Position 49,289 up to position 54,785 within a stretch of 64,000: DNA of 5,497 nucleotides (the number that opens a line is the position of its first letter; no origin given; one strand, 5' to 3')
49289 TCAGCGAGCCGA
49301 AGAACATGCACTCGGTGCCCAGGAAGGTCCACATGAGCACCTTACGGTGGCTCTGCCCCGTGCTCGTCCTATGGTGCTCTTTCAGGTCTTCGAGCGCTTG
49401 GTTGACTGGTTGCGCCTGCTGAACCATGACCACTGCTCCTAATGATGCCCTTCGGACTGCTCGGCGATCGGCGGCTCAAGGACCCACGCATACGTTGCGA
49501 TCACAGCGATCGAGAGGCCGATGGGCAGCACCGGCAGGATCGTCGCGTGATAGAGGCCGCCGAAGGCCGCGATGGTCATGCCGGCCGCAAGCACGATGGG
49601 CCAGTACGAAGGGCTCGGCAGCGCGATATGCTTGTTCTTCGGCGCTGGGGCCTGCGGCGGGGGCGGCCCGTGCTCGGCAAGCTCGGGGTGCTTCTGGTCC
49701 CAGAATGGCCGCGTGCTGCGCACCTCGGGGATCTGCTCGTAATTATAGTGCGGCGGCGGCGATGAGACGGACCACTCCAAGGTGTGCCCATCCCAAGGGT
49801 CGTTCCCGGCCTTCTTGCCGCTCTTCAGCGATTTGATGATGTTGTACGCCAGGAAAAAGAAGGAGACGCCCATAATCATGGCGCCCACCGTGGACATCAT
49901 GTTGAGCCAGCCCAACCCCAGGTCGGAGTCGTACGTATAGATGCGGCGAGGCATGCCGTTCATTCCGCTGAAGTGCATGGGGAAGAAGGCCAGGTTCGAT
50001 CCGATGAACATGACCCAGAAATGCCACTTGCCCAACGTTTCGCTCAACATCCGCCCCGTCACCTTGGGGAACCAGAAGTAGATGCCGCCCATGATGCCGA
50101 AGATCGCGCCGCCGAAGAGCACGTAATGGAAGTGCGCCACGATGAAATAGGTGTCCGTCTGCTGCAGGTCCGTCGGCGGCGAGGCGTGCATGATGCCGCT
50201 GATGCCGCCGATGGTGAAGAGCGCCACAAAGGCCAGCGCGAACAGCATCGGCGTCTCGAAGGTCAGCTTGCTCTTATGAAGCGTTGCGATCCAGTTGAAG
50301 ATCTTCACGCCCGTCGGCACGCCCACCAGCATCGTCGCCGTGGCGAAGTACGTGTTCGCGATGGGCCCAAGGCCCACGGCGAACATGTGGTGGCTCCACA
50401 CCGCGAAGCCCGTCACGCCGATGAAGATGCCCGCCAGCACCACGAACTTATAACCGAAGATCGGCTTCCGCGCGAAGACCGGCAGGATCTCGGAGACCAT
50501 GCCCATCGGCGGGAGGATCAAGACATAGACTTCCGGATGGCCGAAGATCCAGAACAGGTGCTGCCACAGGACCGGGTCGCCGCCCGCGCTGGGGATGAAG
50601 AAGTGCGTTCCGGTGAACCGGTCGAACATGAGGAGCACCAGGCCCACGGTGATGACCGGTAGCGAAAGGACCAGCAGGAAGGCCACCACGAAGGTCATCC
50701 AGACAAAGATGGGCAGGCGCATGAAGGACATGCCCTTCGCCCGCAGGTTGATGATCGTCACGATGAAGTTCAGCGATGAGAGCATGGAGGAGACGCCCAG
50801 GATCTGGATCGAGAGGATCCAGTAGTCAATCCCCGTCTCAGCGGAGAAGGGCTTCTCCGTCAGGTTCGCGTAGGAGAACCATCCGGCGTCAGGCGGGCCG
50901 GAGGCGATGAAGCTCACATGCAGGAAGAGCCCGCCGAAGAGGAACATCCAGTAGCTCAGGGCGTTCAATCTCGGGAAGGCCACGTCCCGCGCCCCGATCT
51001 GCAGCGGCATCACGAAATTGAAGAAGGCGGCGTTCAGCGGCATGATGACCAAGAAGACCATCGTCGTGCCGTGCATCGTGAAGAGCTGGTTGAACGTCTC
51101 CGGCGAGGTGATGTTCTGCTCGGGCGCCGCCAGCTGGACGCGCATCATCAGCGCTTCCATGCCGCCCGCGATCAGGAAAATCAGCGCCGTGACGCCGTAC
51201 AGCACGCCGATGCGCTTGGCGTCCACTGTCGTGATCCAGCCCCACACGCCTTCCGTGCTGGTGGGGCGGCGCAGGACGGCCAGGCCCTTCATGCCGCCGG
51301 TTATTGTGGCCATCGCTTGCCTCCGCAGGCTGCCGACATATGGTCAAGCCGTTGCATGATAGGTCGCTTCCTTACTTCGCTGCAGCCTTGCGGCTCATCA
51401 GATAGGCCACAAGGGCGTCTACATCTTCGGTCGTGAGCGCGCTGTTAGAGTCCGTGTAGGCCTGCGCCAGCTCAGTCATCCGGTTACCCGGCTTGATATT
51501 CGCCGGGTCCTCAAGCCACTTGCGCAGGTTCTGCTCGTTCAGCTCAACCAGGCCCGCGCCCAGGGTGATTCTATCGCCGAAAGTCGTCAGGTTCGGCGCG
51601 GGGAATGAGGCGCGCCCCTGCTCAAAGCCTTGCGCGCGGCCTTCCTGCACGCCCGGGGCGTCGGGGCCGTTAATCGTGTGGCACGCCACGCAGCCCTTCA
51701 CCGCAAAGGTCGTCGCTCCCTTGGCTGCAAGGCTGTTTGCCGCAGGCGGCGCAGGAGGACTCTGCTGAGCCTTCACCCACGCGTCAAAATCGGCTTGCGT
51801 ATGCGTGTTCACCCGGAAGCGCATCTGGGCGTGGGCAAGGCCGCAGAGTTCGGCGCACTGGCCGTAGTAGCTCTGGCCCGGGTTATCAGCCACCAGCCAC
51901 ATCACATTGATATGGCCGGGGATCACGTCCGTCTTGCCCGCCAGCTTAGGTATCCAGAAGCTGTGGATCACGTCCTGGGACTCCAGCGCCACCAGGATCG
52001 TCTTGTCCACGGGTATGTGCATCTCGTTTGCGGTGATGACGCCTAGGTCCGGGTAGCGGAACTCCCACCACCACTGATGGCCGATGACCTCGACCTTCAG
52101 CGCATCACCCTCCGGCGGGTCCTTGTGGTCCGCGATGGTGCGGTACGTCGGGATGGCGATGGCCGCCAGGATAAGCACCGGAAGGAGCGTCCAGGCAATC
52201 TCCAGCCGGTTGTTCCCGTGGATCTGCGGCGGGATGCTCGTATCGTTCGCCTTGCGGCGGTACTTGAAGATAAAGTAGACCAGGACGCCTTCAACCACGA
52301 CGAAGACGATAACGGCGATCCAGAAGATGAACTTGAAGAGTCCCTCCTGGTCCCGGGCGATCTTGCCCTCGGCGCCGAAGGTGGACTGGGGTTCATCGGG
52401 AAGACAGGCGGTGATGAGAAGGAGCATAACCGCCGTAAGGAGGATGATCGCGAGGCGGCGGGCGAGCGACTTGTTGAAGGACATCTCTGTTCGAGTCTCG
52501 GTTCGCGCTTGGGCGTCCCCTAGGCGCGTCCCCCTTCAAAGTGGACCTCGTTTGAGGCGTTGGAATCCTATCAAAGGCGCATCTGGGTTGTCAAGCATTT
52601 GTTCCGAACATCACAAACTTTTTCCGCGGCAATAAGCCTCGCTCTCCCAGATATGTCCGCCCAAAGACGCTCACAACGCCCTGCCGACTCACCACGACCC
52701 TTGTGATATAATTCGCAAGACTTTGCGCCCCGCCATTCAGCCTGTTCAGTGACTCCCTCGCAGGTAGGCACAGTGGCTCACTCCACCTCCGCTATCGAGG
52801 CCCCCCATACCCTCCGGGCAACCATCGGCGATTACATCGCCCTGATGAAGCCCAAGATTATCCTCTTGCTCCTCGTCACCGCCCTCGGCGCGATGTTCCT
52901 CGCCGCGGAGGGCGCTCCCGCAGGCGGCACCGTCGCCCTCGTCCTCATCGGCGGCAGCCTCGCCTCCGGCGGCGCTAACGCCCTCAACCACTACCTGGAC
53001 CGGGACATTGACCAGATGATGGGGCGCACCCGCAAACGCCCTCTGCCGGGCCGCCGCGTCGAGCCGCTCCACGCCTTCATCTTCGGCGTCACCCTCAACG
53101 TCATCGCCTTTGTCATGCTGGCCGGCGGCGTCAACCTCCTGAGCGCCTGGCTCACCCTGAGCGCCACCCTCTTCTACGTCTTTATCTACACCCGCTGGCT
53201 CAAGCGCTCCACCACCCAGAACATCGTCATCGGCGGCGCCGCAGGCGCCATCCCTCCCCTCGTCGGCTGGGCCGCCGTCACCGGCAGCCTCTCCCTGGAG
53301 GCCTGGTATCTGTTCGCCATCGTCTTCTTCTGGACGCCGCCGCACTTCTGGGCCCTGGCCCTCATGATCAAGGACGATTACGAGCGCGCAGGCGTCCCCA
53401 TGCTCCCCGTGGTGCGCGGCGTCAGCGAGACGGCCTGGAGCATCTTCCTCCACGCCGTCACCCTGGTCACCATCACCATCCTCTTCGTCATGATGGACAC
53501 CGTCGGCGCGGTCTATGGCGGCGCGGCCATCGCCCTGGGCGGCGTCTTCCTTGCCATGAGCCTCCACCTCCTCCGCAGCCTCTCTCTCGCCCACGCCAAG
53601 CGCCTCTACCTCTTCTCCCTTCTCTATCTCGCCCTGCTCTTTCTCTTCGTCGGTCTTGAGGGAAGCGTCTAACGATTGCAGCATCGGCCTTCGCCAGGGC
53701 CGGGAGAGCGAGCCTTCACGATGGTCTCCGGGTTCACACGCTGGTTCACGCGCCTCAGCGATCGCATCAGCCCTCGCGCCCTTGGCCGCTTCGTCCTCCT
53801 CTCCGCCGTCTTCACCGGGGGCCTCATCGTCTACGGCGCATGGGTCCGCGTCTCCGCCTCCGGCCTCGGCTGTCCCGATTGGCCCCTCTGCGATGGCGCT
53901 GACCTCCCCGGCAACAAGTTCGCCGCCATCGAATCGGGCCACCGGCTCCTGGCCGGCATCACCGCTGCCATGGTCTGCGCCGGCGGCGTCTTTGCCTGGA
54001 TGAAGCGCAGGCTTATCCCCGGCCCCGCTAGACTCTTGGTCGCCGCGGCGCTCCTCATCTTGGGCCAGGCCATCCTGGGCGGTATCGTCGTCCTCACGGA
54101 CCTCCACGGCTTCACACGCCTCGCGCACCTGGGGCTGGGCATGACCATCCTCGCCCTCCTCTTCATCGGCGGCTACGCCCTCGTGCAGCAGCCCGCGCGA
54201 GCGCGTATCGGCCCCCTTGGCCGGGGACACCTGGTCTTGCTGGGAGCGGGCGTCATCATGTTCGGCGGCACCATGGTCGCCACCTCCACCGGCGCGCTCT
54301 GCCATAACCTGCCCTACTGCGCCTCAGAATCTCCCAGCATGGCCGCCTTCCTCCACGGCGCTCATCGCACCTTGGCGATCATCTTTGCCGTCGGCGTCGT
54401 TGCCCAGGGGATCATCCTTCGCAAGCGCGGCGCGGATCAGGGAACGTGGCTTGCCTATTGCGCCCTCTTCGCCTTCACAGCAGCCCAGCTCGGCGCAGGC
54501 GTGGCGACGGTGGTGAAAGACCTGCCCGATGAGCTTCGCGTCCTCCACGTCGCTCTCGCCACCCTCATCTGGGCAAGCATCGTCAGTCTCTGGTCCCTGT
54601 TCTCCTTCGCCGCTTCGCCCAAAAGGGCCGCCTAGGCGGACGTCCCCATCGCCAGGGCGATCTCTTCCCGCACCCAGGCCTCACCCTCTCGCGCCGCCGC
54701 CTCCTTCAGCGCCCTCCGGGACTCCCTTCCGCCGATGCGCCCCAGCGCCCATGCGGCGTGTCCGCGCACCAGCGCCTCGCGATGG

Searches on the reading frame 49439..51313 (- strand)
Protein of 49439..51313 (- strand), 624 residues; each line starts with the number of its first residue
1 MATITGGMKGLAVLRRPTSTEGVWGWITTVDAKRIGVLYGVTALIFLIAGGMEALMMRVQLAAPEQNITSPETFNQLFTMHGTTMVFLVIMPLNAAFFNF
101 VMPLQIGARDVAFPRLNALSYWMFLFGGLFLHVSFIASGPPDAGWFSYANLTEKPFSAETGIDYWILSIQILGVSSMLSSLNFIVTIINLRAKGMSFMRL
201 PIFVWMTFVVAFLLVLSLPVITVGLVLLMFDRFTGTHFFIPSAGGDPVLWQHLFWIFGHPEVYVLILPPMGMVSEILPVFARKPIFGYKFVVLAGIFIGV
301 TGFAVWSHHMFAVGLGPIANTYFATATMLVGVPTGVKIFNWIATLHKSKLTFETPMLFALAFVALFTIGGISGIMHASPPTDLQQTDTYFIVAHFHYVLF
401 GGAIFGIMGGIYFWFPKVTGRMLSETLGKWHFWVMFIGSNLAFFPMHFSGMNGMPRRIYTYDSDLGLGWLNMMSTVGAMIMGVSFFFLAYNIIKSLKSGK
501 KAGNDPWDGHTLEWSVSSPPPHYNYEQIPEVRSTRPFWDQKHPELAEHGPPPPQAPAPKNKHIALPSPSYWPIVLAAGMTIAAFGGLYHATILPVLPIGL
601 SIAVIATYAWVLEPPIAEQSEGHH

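Call 12: search_protein_families(library=pfam, proteins=[window:49439-51313:-], max_evalue=0.01)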
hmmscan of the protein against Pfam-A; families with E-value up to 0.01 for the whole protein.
window:49439-51313:- (624 aa): 1 family
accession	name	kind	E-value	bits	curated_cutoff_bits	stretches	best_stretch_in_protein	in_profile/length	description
PF00115.25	COX1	-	3.4e-160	534.1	34.8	1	34-480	1-436/436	Cytochrome C and Quinol oxidase polypeptide I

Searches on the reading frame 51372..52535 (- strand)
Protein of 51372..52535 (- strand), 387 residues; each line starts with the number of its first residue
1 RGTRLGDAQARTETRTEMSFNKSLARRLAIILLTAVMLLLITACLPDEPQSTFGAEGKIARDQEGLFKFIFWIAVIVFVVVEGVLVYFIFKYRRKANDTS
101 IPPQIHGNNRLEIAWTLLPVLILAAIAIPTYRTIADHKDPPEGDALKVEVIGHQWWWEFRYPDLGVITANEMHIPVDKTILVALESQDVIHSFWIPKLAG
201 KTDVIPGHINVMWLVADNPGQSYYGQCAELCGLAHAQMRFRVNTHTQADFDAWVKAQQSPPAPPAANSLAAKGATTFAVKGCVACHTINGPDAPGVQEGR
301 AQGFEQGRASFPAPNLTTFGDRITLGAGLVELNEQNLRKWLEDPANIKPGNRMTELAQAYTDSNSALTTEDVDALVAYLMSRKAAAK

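Call 36: search_protein_families(library=pfam, proteins=[window:51372-52535:-], max_evalue=0.001)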
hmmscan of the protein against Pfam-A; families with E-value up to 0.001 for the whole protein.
window:51372-52535:- (387 aa): 3 families
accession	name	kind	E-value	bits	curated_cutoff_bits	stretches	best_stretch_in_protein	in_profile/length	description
PF00116.26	COX2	-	2.4e-23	82.7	22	1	169-242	45-117/120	Cytochrome C oxidase subunit II, periplasmic domain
PF02790.20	COX2_TM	-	4.6e-15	56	22.8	1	59-131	15-86/88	Cytochrome C oxidase subunit II, transmembrane domain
PF00034.26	Cytochrom_C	-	2.5e-09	38.8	21.3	1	270-382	1-89/90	Cytochrome c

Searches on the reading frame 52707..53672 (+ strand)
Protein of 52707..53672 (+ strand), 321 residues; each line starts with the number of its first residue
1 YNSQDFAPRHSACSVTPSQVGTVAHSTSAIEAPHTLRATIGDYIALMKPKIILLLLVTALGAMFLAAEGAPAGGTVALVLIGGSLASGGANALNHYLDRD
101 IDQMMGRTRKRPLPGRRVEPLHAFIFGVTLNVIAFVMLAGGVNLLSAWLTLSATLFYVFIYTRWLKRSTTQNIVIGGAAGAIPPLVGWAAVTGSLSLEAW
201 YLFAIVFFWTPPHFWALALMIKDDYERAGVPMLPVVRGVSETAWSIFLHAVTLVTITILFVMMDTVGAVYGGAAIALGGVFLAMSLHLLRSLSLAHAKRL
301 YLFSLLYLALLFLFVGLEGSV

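Call 36: search_protein_families(library=pfam, proteins=[window:52707-53672:+], max_evalue=0.001)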
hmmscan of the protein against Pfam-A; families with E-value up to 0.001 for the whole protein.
window:52707-53672:+ (321 aa): 1 family
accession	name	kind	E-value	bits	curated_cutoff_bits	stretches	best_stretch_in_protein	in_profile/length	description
PF01040.23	UbiA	-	4.2e-65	219.9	34.2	1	55-303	1-246/250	UbiA prenyltransferase family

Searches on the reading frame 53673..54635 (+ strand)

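Call 36: search_protein_families(library=pfam, proteins=[window:53673-54635:+], max_evalue=0.001)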
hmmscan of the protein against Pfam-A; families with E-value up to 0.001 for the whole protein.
window:53673-54635:+ (320 aa): 1 family
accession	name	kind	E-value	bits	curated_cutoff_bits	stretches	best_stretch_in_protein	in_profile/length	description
PF02628.20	COX15-CtaA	-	6e-28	98.2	29.9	2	85-304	76-322/322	Cytochrome oxidase assembly protein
